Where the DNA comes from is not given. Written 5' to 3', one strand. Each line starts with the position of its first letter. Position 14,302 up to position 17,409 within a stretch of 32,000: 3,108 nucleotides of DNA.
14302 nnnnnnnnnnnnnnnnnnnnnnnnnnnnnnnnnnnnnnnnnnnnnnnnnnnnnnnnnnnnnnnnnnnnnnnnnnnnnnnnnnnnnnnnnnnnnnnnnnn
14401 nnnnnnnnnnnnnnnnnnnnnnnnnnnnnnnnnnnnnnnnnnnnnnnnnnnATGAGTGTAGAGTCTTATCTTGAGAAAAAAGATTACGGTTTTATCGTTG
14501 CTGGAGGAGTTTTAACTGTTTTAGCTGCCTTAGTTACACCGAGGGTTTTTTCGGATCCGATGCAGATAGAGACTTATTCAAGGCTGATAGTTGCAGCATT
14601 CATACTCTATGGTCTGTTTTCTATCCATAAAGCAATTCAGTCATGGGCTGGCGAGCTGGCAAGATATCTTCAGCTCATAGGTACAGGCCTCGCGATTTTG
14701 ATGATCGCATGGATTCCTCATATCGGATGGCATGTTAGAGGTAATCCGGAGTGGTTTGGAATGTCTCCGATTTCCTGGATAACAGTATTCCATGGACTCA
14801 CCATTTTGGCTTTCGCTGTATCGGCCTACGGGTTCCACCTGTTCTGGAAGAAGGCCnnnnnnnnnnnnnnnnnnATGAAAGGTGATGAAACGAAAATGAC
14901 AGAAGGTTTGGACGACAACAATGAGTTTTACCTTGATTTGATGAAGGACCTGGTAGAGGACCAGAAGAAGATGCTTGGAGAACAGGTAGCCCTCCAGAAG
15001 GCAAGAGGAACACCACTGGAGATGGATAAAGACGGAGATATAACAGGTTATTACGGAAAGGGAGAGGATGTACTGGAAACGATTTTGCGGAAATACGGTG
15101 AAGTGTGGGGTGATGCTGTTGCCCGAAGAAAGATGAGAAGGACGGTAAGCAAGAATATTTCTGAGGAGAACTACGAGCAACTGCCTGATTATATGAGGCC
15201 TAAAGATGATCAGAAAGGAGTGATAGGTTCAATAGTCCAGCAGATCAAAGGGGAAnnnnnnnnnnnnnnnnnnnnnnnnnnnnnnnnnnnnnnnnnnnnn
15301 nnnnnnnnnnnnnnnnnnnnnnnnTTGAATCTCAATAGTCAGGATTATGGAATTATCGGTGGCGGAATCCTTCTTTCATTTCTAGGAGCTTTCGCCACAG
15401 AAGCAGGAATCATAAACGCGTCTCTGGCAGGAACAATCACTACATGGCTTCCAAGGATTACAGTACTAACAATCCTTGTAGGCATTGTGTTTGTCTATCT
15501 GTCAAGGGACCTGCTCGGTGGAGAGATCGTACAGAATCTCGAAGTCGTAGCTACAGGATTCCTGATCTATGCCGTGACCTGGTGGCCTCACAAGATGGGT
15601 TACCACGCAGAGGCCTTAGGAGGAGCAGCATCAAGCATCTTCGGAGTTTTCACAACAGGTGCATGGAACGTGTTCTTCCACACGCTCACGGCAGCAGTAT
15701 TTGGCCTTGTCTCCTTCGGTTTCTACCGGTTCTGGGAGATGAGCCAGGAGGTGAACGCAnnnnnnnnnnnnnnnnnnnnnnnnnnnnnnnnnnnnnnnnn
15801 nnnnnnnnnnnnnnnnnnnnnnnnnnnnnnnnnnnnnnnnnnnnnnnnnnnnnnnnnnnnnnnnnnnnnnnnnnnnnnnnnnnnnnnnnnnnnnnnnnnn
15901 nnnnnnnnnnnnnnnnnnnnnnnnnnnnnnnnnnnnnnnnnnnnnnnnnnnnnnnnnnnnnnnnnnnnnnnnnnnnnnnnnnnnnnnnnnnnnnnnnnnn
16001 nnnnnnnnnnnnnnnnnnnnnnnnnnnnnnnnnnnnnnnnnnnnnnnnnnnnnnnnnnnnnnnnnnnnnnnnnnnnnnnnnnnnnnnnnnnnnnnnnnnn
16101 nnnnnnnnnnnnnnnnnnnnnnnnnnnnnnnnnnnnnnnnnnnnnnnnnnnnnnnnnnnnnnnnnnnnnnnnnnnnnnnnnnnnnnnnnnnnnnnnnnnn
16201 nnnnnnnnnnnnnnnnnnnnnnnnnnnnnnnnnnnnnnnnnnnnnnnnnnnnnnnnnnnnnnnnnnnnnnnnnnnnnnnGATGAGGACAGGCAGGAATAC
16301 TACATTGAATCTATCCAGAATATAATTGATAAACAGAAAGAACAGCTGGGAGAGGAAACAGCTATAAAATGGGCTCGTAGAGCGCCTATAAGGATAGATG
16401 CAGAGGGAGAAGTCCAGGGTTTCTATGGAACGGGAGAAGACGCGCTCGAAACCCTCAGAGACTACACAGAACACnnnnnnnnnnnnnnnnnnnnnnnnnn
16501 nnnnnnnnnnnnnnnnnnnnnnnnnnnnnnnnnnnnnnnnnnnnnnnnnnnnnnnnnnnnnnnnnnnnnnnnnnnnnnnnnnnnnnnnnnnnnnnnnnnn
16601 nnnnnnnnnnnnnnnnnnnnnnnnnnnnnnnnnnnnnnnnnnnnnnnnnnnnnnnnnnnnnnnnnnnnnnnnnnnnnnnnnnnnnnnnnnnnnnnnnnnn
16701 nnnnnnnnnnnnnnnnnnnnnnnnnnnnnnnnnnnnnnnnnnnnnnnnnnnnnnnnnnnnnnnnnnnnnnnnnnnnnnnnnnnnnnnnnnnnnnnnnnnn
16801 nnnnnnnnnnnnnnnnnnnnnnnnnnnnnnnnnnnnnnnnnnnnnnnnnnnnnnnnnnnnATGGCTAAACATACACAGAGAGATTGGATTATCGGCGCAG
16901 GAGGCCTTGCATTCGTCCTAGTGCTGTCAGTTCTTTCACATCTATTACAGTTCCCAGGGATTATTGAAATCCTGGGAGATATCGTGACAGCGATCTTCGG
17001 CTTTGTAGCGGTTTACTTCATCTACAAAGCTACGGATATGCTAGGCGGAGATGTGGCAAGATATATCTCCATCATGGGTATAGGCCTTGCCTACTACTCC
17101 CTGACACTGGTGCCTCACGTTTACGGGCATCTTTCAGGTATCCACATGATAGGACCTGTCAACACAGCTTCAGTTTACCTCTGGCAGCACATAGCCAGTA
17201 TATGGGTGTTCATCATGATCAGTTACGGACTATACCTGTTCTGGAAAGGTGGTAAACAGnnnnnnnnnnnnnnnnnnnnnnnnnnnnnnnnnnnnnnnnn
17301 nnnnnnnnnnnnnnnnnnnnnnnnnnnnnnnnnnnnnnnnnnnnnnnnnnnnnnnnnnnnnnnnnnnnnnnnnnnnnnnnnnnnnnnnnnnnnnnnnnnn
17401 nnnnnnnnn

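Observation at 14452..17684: Array of five paralogous 4-TM proteins interleaved with two paralogous acidic soluble proteins: an unassigned two-family cassette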

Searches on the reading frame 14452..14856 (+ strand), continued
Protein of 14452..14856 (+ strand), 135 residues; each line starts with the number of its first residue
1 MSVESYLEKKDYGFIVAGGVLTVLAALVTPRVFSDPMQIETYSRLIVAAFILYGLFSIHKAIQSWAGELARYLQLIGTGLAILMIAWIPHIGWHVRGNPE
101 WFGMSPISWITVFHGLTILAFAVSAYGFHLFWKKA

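Call 73: list_cluster_members(proteins=[P0216, P0217, P0218, P0184, P0192, P0195, P0140, P0141, P0142, P0156])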
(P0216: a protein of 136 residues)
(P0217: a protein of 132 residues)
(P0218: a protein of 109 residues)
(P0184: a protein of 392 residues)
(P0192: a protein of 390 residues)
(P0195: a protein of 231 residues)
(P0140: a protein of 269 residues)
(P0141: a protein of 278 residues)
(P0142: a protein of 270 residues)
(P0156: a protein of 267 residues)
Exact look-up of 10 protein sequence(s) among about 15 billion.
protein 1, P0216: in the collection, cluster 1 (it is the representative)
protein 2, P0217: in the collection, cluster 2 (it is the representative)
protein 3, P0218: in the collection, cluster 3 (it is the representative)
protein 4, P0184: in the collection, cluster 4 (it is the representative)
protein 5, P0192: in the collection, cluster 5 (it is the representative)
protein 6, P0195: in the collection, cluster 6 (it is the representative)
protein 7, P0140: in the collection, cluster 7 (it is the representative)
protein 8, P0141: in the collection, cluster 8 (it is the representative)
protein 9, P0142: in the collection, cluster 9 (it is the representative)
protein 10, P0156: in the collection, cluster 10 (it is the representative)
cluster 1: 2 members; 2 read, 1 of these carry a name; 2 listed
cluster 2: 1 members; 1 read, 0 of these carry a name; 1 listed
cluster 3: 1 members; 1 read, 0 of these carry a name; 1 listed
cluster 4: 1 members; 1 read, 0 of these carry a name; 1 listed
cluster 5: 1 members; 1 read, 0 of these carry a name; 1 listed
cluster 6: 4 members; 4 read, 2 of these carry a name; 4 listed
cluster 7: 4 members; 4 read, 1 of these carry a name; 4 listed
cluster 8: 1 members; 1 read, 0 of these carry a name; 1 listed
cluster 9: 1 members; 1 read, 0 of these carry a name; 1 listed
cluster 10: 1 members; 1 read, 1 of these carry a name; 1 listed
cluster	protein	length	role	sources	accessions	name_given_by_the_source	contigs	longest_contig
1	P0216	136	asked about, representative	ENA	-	-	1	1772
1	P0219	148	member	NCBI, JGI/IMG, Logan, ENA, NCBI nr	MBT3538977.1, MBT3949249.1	hypothetical protein HOF40_04125 [Candidatus Parcubacteria bacterium] | hypothetical protein | hypothetical protein [Candidatus Parcubacteria bacterium]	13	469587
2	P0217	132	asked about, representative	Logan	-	-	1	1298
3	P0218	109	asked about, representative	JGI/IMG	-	-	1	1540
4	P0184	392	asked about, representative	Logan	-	-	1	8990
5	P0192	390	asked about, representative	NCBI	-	-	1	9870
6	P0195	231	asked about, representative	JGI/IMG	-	hypothetical protein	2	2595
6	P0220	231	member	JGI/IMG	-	hypothetical protein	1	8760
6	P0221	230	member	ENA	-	-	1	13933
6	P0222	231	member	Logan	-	-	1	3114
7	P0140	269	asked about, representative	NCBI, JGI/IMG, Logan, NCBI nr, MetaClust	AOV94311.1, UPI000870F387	hypothetical protein AQV86_00085 [Nanohaloarchaea archaeon SG9] | status=active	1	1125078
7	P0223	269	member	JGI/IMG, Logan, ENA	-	-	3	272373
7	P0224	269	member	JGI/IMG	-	-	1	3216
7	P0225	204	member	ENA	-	-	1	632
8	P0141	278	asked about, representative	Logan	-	-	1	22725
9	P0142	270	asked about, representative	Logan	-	-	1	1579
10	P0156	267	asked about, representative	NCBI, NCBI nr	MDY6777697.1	MAG: hypothetical protein SVU32_03465 [Candidatus Nanohaloarchaea archaeon] | hypothetical protein [Candidatus Nanohaloarchaea archaeon]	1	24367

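Call 74: find_encoding_contigs(protein=P0140, flank=5000, max_places=2)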
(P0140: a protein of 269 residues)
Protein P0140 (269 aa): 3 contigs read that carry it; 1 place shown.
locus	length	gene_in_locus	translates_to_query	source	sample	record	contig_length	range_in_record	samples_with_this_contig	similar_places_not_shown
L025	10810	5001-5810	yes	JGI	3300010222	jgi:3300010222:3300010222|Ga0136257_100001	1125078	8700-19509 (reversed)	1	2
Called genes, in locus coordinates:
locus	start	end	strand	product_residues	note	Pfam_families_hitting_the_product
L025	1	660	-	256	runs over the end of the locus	-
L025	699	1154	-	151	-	-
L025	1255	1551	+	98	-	-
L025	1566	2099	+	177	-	-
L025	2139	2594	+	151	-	-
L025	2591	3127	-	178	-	-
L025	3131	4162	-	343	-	PF01916:DS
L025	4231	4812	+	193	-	-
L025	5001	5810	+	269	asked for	-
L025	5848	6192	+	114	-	-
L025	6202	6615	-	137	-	-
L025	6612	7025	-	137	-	-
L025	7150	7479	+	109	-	-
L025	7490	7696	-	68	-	-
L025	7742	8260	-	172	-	-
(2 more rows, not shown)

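Call 75: find_encoding_contigs(protein=P0184, flank=5000, max_places=1)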
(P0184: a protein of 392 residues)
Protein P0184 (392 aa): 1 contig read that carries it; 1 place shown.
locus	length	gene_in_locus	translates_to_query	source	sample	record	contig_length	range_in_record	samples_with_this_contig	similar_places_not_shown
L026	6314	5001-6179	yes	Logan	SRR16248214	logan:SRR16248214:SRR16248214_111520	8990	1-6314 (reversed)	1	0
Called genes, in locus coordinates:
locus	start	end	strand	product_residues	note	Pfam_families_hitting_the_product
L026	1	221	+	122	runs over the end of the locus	PF03259:Robl_LC7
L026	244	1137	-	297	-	PF17033:Peptidase_M99, PF24827:AstE_AspA_cat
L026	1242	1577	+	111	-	-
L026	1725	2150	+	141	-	-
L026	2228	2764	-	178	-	PF01381:HTH_3, PF12844:HTH_19 (weak), PF13560:HTH_31, PF00571:CBS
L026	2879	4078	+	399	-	PF01941:AdoMet_Synthase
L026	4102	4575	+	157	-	-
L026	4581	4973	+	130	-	PF01035:DNA_binding_1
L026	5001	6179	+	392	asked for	-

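Call 89: search_protein_families(library=padloc, proteins=[window:14452-14856:+, P0184, P0140, P0195], max_evalue=0.1)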
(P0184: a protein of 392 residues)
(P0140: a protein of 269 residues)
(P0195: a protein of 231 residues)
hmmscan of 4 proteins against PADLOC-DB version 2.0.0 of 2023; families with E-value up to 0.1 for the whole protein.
window:14452-14856:+ (135 aa): 0 families

P0184 (392 aa): 0 families

P0140 (269 aa): 0 families

P0195 (231 aa): 0 families

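Call 90: search_protein_families(library=phrogs, proteins=[window:14452-14856:+, P0184, P0140, P0195], max_evalue=0.1)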
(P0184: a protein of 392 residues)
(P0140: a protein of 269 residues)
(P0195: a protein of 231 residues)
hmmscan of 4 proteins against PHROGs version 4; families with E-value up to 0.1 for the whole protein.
window:14452-14856:+ (135 aa): 1 family
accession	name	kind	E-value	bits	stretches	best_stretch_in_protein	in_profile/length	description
phrog_34880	-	unknown function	0.08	14.5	0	25-59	29-63/102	-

P0184 (392 aa): 0 families

P0140 (269 aa): 0 families

P0195 (231 aa): 2 families
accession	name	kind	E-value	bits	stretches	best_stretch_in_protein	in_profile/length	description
phrog_38854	-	unknown function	0.028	14.9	1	14-82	47-110/217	-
phrog_6664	-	unknown function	0.029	15.8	1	113-155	15-57/97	-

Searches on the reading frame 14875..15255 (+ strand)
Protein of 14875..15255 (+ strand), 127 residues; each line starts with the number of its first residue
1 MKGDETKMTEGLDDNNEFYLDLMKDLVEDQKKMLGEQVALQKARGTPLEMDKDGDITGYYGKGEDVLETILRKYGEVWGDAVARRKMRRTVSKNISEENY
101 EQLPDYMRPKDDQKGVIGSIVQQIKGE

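Call 4: search_protein_families(library=pfam, proteins=[window:14875-15255:+], max_evalue=1)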
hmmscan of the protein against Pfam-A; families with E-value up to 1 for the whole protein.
window:14875-15255:+ (127 aa): 0 families

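Call 5: search_protein_families(library=ncbifam, proteins=[window:14875-15255:+], max_evalue=1)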
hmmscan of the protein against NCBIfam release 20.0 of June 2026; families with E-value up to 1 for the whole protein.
window:14875-15255:+ (127 aa): 0 families

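Call 8: find_homologous_proteins(query=A2, max_evalue=0.001)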
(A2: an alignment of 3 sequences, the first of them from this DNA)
Query A2 (3 sequences) (120 aa, profile of the alignment): 35 proteins with E <= 0.001 among 195 candidates.
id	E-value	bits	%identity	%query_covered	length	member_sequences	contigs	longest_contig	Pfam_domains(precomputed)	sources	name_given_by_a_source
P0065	3.4e-80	284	32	94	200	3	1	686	-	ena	-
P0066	4.8e-77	274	32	94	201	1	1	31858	-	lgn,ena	-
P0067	2.9e-74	265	31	80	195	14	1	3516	-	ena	-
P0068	1.7e-73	262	47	53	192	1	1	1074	-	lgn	-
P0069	8.3e-73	260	29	94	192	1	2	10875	-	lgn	-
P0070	2.5e-72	258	30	94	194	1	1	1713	-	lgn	-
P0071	3.3e-72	258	29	90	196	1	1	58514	-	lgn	-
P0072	3.9e-71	255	35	85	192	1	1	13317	-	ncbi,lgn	-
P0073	4.8e-71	254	31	80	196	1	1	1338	-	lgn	-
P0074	5.1e-71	254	48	53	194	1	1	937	-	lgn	-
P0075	5.3e-71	254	45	56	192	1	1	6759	-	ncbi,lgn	ncbi:MAG: hypothetical protein ABEJ95_06535 [Candidatus Nanohalobium sp.]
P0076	7.5e-69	247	45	55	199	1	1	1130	-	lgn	-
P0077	6.0e-68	244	36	80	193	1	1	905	-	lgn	-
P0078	1.9e-67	243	35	80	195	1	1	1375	-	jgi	jgi:hypothetical protein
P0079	9.6e-66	237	32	90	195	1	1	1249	-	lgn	-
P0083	1.3e-63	230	48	56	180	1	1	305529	-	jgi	jgi:hypothetical protein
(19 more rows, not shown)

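Call 46: find_encoding_contigs(protein=P0083, flank=7000, max_places=2)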
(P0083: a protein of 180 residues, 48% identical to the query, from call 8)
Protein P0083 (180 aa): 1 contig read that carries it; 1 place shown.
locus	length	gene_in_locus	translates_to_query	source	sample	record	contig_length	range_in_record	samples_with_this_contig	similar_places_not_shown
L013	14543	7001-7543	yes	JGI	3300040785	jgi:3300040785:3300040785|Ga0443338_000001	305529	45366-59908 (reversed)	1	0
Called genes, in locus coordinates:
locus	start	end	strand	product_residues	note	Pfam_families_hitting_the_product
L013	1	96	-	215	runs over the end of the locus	PF01912:eIF-6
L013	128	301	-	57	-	PF00832:Ribosomal_L39 (faint)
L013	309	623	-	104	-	PF01984:dsDNA_bind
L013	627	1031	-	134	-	PF01090:Ribosomal_S19e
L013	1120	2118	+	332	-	-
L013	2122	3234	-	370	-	PF02073:Peptidase_M29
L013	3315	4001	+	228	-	-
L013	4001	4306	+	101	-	-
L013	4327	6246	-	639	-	PF02824:TGS, PF07973:tRNA_SAD, PF00587:tRNA-synt_2b, PF03129:HGTP_anticodon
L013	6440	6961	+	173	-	PF01994:Trm56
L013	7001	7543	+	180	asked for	-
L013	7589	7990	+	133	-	-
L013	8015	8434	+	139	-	-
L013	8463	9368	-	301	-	PF13691:Lactamase_B_4, PF23023:Anti-Pycsar_Apyc1, PF00753:Lactamase_B, PF12706:Lactamase_B_2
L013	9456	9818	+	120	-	-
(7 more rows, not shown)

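Call 89: search_protein_families(library=padloc, proteins=[window:14875-15255:+], max_evalue=0.1)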
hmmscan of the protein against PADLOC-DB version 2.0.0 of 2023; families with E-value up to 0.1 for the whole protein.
window:14875-15255:+ (127 aa): 0 families

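Call 90: search_protein_families(library=phrogs, proteins=[window:14875-15255:+], max_evalue=0.1)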
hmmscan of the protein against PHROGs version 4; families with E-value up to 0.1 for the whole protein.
window:14875-15255:+ (127 aa): 1 family
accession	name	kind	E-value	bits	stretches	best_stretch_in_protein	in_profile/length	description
phrog_18557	-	head and packaging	0.005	17.9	1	19-94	17-85/88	terminase large subunit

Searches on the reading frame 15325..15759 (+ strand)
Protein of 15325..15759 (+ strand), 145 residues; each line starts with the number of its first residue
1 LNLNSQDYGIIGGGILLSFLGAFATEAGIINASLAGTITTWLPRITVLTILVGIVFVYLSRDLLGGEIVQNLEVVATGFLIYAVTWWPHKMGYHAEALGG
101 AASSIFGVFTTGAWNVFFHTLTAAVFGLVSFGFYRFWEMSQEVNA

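Call 4: search_protein_families(library=pfam, proteins=[window:15325-15759:+], max_evalue=1)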
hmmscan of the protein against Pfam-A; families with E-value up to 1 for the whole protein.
window:15325-15759:+ (145 aa): 1 family
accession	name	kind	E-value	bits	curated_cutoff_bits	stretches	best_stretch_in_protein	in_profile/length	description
PF10710.14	DUF2512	-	0.46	10.6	26.5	1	29-120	17-107/136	Protein of unknown function (DUF2512)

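Call 5: search_protein_families(library=ncbifam, proteins=[window:15325-15759:+], max_evalue=1)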
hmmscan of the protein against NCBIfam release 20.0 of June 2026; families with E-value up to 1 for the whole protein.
window:15325-15759:+ (145 aa): 0 families

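Call 89: search_protein_families(library=padloc, proteins=[window:15325-15759:+], max_evalue=0.1)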
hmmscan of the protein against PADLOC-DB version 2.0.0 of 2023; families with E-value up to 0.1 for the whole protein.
window:15325-15759:+ (145 aa): 0 families

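Call 90: search_protein_families(library=phrogs, proteins=[window:15325-15759:+], max_evalue=0.1)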
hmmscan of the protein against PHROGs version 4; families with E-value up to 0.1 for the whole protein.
window:15325-15759:+ (145 aa): 1 family
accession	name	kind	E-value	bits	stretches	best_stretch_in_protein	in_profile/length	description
phrog_5703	-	unknown function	0.0019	19.1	1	37-64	30-56/60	-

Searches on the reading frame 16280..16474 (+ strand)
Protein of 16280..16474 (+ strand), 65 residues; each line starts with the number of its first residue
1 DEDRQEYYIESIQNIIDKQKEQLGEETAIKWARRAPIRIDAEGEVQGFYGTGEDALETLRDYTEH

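Call 53: search_solved_structures(query=A5, max_evalue=10, show_alignments=4)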
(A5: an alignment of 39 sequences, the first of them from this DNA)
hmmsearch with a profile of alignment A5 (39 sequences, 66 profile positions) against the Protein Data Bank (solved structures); distinct sequences matched with E-value up to 10: 5.
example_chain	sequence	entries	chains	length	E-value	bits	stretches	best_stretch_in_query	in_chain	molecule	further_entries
7zcu_S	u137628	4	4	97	0.11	15.7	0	36-51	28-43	PucA-LH2-gamma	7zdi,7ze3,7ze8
5hpj_A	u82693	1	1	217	0.47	13.6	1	30-54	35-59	Carbonic anhydrase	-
4f34_A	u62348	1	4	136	0.51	13.5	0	37-47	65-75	de novo protein Symfoil-4V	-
6itx_A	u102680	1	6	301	1.1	12.5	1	25-47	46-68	Fiber protein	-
9qpq_D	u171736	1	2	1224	2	11.6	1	31-56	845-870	Coatomer subunit alpha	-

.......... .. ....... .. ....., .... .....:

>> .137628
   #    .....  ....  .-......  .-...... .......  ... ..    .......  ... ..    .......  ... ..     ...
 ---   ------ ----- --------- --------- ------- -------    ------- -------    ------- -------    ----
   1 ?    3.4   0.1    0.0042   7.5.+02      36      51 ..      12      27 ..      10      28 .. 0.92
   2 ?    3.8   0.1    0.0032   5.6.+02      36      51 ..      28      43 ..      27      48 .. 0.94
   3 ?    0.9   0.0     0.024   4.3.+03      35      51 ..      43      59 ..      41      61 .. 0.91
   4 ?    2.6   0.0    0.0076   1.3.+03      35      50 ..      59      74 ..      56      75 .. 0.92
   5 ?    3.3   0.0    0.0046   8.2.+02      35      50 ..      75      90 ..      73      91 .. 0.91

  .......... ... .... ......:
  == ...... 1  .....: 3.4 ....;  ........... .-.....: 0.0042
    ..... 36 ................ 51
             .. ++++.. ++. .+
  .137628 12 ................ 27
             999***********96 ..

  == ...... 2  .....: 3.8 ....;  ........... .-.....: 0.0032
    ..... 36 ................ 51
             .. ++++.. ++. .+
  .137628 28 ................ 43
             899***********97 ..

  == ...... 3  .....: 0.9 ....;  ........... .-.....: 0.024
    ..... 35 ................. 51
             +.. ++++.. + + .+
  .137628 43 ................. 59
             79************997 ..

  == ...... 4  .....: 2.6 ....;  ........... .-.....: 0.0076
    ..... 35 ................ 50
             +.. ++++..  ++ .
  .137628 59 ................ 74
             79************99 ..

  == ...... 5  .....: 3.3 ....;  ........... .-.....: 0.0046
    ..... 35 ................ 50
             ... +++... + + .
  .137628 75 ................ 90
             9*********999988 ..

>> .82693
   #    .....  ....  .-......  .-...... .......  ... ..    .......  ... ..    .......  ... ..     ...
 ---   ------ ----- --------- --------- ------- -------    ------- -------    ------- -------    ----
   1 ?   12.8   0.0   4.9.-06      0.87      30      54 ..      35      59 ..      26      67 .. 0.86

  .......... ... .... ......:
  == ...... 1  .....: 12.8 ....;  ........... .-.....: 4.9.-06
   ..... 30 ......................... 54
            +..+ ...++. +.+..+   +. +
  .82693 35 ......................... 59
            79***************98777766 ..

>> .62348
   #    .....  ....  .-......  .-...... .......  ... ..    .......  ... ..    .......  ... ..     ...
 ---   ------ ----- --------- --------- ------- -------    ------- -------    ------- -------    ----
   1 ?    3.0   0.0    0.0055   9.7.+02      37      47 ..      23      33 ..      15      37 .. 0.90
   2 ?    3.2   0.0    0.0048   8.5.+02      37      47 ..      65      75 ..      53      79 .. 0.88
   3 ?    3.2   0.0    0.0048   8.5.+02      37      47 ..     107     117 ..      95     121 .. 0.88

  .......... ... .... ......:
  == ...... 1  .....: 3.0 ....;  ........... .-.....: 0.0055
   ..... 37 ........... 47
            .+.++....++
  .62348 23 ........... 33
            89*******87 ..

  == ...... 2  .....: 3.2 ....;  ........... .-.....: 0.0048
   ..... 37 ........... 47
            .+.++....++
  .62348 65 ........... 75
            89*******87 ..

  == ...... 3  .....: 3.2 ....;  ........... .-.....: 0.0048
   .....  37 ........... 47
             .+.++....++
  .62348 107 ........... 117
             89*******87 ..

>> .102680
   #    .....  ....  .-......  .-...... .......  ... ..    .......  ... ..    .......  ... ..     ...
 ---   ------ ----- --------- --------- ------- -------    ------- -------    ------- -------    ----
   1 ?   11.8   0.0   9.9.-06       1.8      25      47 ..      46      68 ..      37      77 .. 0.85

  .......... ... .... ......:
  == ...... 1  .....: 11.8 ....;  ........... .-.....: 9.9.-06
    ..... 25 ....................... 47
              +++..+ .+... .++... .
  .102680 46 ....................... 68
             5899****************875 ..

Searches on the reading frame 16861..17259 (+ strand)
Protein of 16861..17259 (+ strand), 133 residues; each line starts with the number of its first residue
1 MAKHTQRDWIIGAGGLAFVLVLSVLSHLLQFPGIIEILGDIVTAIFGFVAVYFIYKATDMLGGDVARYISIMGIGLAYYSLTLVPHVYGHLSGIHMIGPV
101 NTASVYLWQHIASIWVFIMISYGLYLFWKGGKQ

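Call 4: search_protein_families(library=pfam, proteins=[window:16861-17259:+], max_evalue=1)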
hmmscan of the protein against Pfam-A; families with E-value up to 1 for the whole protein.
window:16861-17259:+ (133 aa): 0 families

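Call 5: search_protein_families(library=ncbifam, proteins=[window:16861-17259:+], max_evalue=1)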
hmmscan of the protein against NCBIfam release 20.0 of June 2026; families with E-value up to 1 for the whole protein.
window:16861-17259:+ (133 aa): 2 families
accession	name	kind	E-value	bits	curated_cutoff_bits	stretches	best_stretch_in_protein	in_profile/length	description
NF041069.1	IPMS_Sufob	equivalog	0.25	10.6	600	1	57-106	249-298/371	isopropylmalate synthase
NF004434.0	PRK05771.3-3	equivalog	0.56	8.6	777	1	10-114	534-641/686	V-type ATP synthase subunit I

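Call 89: search_protein_families(library=padloc, proteins=[window:16861-17259:+], max_evalue=0.1)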
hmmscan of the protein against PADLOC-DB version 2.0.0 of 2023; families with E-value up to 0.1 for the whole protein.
window:16861-17259:+ (133 aa): 0 families

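Call 90: search_protein_families(library=phrogs, proteins=[window:16861-17259:+], max_evalue=0.1)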
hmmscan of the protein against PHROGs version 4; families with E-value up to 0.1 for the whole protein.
window:16861-17259:+ (133 aa): 1 family
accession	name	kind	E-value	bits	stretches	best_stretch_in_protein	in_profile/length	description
phrog_1944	-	head and packaging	0.021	16.3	1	23-63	2-42/115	minor head protein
